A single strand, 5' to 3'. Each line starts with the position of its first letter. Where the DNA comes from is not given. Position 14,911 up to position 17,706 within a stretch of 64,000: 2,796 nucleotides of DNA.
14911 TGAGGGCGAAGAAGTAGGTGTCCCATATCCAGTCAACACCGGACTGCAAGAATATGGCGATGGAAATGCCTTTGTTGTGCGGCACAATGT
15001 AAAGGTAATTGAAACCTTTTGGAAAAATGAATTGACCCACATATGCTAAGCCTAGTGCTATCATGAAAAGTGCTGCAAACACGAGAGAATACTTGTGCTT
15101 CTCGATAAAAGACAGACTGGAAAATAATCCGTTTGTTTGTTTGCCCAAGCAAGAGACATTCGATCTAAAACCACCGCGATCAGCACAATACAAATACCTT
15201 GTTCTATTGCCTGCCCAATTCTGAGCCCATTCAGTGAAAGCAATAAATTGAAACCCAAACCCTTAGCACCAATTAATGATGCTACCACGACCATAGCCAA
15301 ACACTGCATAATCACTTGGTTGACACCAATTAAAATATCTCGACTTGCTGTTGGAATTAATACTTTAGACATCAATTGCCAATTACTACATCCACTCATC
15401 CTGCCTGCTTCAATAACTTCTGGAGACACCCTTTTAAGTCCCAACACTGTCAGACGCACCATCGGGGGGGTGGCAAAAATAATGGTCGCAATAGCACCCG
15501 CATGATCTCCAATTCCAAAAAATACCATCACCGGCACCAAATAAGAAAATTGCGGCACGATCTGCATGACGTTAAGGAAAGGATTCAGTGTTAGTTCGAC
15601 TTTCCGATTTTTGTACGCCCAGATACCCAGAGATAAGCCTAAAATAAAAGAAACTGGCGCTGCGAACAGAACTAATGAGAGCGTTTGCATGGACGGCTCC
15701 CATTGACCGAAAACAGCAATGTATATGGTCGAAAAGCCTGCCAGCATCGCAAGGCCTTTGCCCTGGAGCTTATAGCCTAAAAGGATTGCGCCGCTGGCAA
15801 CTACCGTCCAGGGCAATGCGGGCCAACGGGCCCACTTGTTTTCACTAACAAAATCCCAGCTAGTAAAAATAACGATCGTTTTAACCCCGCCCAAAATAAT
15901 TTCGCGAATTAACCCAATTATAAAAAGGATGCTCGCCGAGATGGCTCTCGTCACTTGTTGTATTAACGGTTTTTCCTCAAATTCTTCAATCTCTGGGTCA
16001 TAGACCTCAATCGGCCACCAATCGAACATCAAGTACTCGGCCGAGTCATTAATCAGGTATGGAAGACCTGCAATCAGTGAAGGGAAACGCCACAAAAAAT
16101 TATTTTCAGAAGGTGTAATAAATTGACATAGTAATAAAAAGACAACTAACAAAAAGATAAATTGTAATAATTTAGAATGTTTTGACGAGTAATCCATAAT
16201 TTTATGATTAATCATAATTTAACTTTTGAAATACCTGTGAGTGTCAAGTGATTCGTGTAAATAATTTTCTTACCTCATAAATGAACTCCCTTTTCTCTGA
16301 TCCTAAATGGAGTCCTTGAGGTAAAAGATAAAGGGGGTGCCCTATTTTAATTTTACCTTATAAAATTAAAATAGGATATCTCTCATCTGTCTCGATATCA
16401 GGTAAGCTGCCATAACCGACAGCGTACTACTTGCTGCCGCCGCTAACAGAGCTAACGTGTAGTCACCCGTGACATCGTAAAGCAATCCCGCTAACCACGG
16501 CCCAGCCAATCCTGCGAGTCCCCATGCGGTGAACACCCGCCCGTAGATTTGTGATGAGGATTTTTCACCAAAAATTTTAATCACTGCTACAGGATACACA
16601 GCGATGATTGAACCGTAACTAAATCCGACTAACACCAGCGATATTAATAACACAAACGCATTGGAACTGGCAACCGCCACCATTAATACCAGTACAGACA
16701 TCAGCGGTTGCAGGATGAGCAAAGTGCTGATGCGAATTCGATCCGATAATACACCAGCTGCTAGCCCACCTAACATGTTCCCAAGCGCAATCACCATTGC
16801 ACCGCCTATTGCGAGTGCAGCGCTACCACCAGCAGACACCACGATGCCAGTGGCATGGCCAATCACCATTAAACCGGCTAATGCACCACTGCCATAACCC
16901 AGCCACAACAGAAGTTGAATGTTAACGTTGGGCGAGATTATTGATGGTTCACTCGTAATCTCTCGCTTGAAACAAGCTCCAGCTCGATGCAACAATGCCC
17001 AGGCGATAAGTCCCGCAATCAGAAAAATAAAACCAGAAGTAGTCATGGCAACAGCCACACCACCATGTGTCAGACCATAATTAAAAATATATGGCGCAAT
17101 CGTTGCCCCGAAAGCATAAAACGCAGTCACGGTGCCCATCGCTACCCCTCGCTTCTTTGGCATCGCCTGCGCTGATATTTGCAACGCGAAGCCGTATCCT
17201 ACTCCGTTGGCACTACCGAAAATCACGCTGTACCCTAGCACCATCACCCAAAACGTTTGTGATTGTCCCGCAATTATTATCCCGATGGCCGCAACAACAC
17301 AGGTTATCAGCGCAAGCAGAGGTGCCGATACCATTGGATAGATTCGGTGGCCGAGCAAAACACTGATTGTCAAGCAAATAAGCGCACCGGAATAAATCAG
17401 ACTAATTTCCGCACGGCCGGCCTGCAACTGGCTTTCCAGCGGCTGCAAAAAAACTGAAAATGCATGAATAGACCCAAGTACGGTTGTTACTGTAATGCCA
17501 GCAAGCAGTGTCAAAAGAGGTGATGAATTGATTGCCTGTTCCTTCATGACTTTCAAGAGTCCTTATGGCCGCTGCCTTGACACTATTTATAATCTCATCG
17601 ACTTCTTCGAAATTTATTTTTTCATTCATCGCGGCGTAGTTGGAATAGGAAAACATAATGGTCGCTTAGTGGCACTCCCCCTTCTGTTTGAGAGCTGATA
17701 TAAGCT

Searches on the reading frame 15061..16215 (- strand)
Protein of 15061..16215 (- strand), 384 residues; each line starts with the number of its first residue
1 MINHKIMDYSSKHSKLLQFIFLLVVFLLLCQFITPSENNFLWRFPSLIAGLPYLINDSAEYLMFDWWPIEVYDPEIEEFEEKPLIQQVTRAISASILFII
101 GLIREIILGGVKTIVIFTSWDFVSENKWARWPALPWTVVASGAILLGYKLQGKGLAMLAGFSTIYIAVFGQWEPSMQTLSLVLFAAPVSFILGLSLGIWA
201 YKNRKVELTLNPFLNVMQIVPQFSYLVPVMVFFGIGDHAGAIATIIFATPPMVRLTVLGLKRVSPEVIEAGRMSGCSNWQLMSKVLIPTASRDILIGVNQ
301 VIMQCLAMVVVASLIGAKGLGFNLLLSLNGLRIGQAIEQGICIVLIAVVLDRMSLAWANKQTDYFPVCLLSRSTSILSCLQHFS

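Call 7: search_protein_families(library=pfam, proteins=[window:15061-16215:-])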
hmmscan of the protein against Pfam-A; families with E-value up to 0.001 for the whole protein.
window:15061-16215:- (384 aa): 1 family
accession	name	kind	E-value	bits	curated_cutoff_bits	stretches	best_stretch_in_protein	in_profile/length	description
PF00528.27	BPD_transp_1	-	3.3e-18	66.5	26.4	1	192-350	4-167/184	Binding-protein-dependent transport system inner membrane component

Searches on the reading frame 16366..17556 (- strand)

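Call 7: search_protein_families(library=pfam, proteins=[window:16366-17556:-])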
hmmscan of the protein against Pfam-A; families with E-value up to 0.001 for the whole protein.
window:16366-17556:- (396 aa): 2 families
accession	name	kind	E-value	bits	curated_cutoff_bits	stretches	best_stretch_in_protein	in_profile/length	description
PF07690.21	MFS_1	-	2.9e-18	66.3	33.4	2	232-387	23-172/347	Major Facilitator Superfamily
PF06779.20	MFS_4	-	4.4e-06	26.7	26.3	1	216-382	196-361/364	Uncharacterised MFS-type transporter YbfB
